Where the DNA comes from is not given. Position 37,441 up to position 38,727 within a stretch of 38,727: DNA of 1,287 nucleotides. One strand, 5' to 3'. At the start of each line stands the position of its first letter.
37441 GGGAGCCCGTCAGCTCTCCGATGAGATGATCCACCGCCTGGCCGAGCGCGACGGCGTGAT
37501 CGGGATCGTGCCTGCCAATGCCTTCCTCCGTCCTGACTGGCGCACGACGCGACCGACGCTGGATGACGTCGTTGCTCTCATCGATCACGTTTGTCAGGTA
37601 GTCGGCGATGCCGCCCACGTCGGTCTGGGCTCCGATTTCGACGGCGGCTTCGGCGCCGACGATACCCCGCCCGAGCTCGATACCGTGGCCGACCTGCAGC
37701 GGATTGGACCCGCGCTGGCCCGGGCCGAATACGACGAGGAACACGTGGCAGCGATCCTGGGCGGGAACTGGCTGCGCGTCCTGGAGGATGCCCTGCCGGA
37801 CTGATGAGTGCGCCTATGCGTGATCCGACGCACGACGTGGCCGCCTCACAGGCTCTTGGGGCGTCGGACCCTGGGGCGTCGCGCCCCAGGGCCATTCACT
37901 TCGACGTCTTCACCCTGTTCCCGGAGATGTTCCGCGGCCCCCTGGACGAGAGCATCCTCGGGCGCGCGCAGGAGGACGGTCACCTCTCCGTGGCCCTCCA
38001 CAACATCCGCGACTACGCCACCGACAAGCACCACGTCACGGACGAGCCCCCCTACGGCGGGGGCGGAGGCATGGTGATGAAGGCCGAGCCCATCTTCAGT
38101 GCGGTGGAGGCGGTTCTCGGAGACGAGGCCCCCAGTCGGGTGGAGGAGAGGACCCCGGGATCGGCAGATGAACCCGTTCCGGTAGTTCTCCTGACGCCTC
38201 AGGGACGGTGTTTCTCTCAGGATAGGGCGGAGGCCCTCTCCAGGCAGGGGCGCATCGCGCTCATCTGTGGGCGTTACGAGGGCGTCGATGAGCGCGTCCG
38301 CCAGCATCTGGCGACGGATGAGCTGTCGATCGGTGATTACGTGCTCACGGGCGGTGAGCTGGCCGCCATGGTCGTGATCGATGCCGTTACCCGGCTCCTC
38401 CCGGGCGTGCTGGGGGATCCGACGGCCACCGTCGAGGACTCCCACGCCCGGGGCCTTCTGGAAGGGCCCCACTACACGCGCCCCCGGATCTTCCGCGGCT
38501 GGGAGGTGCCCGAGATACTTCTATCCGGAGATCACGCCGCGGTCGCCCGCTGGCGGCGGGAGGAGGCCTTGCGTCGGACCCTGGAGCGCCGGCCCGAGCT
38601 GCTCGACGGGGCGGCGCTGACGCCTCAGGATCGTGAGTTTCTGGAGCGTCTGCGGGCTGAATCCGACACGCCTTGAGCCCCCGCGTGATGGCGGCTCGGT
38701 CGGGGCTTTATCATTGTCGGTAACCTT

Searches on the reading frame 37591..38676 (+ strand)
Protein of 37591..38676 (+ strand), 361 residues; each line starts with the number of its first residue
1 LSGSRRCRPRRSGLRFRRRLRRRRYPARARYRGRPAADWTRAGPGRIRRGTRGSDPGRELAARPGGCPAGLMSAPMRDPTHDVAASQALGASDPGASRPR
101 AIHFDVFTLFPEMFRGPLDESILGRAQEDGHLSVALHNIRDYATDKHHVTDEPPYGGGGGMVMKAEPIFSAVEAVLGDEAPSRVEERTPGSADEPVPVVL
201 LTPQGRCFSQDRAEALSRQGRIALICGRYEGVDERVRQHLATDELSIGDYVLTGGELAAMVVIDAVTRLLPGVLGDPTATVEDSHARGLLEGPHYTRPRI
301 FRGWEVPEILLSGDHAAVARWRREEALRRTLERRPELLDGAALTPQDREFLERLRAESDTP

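Call 11: search_protein_families(library=pfam, proteins=[window:37591-38676:+], max_evalue=0.001)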
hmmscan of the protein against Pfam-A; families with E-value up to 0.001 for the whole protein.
window:37591-38676:+ (361 aa): 1 family
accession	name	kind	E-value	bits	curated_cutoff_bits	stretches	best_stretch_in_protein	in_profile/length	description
PF01746.26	tRNA_m1G_MT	-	4.1e-59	200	27.3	1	124-335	2-195/195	tRNA (Guanine-1)-methyltransferase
